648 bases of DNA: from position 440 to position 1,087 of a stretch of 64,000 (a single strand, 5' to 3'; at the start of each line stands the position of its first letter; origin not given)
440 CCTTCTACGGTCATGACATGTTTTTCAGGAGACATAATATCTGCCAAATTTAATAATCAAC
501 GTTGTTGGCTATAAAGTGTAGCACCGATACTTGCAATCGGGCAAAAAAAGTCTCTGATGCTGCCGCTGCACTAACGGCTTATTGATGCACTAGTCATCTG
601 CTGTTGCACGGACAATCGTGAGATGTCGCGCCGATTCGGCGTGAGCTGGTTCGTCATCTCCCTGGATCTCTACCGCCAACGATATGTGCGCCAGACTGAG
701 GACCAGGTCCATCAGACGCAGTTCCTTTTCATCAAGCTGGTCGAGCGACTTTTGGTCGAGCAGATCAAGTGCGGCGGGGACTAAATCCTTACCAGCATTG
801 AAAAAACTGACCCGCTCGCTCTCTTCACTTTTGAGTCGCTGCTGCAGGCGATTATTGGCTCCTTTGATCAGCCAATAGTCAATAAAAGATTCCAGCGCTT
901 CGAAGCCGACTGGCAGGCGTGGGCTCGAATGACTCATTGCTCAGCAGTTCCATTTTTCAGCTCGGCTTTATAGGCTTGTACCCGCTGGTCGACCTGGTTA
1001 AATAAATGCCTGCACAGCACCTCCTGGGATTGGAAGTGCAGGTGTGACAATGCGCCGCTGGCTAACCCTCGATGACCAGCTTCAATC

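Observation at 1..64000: Window-scale: sulfate-ester toolkit (3 sulfotransferases, 2 formylglycine sulfatases, 1 MBL alkylsulfatase-like) embedded in a steroid/lipid-type catabolic island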

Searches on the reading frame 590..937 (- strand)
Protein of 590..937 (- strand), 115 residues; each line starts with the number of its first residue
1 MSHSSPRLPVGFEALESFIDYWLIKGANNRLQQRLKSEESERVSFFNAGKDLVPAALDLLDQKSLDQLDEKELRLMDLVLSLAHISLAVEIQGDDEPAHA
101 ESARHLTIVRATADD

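Call 4: search_protein_families(library=pfam, proteins=[window:590-937:-])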
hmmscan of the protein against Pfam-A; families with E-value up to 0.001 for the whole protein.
window:590-937:- (115 aa): 0 families

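Call 32: search_protein_families(library=pfam, proteins=[window:590-937:-], max_evalue=0.1)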
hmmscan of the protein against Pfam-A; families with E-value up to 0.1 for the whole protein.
window:590-937:- (115 aa): 0 families
